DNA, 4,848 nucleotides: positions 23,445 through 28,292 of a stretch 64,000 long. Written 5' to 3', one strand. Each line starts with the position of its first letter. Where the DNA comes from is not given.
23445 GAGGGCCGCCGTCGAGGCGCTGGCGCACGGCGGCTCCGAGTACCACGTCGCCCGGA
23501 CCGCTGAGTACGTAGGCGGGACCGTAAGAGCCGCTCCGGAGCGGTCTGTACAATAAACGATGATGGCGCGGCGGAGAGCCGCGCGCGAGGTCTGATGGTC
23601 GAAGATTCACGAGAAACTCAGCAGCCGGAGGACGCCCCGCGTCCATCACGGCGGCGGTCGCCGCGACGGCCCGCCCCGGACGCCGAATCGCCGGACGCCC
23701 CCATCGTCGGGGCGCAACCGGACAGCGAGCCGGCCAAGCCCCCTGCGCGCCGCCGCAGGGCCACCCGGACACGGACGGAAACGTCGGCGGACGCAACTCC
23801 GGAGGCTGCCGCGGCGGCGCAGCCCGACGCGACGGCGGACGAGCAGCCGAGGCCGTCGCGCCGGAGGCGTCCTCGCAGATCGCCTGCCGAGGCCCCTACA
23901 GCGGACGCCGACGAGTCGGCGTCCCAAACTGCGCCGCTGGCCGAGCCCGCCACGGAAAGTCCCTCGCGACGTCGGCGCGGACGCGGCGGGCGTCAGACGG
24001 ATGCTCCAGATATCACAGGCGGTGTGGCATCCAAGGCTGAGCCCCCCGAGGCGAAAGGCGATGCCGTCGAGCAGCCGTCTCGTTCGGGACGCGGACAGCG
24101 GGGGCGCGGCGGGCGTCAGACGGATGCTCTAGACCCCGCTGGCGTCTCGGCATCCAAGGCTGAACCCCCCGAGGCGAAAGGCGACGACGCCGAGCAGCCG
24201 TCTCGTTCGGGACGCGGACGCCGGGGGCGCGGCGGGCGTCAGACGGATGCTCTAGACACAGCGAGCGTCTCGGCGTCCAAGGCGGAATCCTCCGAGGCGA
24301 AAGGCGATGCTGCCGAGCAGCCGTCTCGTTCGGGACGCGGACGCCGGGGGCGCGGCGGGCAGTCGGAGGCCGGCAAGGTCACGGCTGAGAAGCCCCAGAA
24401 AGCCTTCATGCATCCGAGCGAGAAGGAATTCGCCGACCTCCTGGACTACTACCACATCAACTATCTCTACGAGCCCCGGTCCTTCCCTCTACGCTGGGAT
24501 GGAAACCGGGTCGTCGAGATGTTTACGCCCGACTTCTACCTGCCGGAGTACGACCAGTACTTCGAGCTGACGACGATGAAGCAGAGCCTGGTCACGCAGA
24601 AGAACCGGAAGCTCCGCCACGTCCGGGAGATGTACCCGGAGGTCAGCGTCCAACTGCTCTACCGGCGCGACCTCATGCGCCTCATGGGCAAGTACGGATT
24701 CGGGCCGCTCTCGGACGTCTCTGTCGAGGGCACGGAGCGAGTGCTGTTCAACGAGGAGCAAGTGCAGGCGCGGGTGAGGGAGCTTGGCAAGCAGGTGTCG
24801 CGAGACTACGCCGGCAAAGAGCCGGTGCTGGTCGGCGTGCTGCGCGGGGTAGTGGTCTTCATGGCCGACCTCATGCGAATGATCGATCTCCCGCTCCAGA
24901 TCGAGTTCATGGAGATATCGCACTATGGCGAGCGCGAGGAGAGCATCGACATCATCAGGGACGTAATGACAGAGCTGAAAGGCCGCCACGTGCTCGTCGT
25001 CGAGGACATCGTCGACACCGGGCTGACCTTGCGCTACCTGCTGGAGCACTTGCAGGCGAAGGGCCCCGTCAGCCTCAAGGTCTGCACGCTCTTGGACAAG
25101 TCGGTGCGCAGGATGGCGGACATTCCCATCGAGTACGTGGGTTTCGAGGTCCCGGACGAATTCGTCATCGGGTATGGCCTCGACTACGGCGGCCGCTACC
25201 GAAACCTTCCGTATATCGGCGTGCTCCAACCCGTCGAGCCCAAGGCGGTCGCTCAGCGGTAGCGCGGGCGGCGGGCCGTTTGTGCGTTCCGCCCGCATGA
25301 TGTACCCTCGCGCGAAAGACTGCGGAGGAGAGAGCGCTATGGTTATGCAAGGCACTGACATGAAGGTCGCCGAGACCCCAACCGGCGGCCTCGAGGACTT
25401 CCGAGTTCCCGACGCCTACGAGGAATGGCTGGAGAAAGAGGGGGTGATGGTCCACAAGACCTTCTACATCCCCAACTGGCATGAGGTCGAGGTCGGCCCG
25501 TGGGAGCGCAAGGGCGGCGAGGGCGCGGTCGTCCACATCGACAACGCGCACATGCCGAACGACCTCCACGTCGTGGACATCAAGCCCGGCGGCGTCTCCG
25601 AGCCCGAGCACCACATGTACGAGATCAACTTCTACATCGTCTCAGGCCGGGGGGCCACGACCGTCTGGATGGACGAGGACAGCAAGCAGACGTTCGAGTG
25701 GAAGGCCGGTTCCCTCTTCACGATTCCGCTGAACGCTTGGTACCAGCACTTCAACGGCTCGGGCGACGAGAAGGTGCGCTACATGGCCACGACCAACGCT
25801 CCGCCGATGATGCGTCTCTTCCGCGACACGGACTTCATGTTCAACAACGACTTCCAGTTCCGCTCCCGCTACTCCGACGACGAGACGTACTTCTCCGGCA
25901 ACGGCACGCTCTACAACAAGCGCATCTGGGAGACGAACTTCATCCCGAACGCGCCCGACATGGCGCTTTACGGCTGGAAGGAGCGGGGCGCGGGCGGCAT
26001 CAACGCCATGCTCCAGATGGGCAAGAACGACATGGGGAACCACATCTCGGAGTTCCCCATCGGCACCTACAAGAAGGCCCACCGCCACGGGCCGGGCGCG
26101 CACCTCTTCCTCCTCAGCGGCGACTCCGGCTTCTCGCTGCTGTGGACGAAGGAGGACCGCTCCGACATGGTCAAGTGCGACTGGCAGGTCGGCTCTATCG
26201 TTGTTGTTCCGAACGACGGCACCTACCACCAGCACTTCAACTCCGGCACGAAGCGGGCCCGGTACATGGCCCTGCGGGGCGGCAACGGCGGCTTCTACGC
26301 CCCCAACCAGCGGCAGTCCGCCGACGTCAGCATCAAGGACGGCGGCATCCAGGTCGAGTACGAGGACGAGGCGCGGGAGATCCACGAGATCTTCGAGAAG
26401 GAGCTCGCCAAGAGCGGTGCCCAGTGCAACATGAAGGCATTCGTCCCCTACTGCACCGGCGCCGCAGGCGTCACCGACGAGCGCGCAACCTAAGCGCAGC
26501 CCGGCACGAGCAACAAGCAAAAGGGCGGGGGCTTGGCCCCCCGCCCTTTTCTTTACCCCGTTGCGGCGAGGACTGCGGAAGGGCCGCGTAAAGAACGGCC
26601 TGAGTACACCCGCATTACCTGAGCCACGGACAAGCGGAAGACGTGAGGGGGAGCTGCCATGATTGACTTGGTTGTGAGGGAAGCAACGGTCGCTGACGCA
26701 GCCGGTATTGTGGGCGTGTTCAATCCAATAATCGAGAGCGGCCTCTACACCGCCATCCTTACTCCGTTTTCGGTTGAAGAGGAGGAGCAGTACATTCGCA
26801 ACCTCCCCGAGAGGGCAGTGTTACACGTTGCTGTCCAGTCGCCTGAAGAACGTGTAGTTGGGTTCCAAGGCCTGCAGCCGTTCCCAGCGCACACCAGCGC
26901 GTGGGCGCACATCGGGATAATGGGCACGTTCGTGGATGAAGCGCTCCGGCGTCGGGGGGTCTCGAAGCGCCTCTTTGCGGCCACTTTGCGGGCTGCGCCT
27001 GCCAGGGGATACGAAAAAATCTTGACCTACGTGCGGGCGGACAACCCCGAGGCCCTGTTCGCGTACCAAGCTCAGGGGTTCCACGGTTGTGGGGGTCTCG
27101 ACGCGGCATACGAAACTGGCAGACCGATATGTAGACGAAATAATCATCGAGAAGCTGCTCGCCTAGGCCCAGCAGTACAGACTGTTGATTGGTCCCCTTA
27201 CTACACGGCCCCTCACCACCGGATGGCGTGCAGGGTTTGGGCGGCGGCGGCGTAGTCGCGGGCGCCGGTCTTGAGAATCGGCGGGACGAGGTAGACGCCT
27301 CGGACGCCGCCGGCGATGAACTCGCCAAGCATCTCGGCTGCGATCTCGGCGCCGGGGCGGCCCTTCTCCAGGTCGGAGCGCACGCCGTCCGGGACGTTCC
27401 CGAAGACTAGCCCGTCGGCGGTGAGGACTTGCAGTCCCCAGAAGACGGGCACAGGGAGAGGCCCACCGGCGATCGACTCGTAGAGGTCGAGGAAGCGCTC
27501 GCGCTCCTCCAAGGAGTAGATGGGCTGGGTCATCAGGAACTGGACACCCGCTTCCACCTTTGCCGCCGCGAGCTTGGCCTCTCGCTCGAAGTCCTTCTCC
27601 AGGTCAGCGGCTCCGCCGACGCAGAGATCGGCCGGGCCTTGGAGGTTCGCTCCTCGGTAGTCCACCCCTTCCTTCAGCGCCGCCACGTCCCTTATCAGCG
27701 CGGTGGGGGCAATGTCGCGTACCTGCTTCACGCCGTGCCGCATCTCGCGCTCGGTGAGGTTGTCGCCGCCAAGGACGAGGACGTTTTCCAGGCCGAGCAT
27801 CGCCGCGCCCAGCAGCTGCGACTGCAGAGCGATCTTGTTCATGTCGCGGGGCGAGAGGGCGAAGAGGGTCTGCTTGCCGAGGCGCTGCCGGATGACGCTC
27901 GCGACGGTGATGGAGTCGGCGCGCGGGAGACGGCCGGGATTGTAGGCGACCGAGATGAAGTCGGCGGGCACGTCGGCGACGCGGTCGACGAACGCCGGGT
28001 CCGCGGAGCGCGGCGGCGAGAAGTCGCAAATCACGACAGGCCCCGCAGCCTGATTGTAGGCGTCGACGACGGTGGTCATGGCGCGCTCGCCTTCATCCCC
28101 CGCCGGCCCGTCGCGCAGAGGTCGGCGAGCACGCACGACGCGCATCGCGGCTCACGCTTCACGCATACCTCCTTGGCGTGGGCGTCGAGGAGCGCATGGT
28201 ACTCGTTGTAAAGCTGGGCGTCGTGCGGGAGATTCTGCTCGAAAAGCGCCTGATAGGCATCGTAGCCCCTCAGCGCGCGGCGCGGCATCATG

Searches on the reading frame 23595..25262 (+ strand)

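Call 38: search_protein_families(library=pfam, proteins=[window:23595-25262:+], max_evalue=0.001)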
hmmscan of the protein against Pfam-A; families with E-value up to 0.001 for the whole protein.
window:23595-25262:+ (555 aa): 1 family
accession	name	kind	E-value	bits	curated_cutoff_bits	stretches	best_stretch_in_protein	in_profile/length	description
PF00156.33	Pribosyltran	-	4.5e-26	91.5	26.3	1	388-531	9-157/158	Phosphoribosyl transferase domain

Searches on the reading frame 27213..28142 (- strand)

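Call 41: search_protein_families(library=pfam, proteins=[window:27213-28142:-], max_evalue=0.001)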
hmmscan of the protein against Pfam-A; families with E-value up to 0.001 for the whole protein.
window:27213-28142:- (309 aa): 1 family
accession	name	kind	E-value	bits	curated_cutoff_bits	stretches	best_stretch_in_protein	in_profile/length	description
PF02219.23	MTHFR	-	8.7e-16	58.5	24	1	38-226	14-199/287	Methylenetetrahydrofolate reductase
